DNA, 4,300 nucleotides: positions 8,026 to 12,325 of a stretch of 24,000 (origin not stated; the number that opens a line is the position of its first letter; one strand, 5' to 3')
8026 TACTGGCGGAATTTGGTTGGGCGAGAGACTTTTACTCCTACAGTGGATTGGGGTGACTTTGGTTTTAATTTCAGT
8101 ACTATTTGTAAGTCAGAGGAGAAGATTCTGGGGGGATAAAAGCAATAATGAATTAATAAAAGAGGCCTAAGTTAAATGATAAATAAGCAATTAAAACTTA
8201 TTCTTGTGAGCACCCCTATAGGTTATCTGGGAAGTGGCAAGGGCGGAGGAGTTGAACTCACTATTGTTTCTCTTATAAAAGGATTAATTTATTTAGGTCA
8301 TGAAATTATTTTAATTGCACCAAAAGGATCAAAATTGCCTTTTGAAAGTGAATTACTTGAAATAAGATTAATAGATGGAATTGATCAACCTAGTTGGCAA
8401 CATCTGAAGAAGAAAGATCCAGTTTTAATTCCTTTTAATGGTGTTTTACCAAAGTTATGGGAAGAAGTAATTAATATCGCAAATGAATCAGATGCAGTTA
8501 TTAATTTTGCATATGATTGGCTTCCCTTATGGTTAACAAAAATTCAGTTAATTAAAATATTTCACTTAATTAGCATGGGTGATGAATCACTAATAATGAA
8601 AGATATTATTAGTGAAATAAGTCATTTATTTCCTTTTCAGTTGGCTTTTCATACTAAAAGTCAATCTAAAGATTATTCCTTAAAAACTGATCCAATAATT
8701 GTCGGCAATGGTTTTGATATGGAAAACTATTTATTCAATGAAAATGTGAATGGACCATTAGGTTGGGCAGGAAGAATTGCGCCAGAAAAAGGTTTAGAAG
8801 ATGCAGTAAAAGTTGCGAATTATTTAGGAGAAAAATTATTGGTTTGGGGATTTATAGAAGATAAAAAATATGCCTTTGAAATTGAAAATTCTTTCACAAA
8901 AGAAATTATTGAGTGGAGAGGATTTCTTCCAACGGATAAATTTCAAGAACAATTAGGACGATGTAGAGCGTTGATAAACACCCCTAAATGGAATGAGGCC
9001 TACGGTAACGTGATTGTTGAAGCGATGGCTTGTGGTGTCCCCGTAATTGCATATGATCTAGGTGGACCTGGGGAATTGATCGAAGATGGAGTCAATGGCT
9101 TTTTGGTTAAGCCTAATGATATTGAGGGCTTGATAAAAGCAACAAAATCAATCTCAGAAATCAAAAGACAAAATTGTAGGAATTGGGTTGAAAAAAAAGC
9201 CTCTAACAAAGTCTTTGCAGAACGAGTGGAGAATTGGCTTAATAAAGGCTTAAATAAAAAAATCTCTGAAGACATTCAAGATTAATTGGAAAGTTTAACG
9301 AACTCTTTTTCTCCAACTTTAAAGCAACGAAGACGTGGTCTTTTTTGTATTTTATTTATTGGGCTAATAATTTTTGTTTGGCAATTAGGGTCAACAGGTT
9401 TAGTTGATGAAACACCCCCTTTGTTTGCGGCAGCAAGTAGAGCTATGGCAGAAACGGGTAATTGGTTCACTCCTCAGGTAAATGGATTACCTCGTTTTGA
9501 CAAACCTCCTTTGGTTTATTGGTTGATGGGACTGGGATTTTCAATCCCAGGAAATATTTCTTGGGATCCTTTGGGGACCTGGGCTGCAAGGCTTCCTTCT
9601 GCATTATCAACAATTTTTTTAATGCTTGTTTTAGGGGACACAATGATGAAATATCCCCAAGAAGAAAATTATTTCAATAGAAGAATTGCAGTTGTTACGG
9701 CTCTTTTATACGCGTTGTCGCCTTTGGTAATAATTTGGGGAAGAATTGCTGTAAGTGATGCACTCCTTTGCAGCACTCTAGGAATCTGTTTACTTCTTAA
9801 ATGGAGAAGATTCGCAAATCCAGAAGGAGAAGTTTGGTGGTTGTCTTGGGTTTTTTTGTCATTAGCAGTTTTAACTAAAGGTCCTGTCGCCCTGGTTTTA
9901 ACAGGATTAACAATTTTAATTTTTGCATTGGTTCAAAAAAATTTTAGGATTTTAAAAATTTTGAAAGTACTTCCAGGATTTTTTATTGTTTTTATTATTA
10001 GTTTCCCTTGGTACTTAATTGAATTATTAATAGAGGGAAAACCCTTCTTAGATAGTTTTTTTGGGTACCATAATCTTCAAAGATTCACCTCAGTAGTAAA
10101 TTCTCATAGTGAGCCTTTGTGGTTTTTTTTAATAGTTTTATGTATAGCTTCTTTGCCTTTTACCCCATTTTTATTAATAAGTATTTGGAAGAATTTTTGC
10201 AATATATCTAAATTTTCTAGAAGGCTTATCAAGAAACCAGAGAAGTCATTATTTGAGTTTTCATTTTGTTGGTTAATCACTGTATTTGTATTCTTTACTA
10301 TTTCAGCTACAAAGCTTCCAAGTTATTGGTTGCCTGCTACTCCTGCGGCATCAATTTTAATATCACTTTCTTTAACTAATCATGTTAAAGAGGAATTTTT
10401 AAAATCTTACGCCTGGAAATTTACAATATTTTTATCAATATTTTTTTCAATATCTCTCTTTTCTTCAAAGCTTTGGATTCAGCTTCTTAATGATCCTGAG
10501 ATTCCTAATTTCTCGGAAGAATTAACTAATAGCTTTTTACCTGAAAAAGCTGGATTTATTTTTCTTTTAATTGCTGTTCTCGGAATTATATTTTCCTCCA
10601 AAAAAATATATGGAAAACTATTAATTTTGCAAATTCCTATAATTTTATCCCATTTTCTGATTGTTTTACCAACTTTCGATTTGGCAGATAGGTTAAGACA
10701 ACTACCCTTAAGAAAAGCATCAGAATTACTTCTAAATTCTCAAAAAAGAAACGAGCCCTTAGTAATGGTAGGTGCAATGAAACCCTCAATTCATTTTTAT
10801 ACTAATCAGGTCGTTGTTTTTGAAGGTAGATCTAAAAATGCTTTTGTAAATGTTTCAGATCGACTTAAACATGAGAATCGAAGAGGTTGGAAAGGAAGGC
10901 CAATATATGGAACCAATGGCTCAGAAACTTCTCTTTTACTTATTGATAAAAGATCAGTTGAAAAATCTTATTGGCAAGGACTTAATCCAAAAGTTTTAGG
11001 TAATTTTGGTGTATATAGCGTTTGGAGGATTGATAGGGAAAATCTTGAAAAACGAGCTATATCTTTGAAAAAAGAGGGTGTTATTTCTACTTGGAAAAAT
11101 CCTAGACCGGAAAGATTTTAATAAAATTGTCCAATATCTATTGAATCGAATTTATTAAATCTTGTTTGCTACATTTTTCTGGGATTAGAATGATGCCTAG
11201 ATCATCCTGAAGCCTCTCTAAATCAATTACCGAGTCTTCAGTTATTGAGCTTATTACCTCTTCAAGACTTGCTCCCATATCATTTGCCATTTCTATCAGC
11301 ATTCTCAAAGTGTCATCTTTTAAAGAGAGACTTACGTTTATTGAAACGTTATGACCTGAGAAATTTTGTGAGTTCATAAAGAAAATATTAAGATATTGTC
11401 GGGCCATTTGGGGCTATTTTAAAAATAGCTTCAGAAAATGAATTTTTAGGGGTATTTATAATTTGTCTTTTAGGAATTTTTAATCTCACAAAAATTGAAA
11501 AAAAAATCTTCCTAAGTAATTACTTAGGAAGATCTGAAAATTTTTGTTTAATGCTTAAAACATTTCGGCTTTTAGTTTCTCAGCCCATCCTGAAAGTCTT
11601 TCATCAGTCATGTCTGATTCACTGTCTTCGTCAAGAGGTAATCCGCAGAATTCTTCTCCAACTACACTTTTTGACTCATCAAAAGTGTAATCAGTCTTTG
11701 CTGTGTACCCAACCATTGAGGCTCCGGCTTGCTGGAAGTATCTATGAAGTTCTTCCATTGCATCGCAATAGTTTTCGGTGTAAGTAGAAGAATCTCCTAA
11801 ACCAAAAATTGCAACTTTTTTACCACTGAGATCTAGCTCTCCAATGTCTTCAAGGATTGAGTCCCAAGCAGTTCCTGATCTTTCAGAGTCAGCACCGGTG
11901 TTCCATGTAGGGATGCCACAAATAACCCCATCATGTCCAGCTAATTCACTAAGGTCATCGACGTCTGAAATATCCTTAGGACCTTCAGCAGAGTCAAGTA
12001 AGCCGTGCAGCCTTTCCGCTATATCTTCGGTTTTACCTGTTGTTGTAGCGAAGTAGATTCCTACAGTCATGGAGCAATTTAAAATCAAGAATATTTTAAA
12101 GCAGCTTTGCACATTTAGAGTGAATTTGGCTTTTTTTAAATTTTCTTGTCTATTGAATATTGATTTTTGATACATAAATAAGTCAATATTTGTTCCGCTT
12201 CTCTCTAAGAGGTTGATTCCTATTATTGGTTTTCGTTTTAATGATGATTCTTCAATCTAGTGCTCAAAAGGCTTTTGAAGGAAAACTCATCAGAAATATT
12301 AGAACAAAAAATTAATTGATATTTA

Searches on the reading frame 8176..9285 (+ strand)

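Call 8: search_protein_families(library=pfam, proteins=[window:8176-9285:+], max_evalue=0.001)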
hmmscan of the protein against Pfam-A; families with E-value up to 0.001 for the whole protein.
window:8176-9285:+ (369 aa): 4 families
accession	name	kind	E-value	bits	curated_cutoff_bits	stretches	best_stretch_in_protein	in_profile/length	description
PF00534.26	Glycos_transf_1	-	1.4e-23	83.8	26.4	1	198-340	21-168/172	Glycosyl transferases group 1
PF13692.12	Glyco_trans_1_4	-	1.4e-19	71.2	27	1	195-325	4-138/142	Glycosyl transferases group 1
PF13439.12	Glyco_transf_4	-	8.2e-05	23.1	28.5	1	24-108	2-76/170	Glycosyltransferase Family 4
PF20706.3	GT4-conflict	-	0.00028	20.4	26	1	245-309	263-327/385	Family 4 Glycosyltransferase in conflict systems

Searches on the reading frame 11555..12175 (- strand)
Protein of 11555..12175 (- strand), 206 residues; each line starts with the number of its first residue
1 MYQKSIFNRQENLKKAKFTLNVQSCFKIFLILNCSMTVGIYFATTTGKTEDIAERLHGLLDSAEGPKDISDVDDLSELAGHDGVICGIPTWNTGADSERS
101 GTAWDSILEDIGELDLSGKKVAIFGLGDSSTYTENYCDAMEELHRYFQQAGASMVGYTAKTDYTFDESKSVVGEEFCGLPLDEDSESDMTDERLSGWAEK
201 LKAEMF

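Call 8: search_protein_families(library=pfam, proteins=[window:11555-12175:-], max_evalue=0.001)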
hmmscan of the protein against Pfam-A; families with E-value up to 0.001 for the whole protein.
window:11555-12175:- (206 aa): 1 family
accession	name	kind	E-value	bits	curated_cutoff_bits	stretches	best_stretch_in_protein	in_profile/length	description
PF00258.30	Flavodoxin_1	-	1.1e-23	84.4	25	1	40-197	1-143/143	Flavodoxin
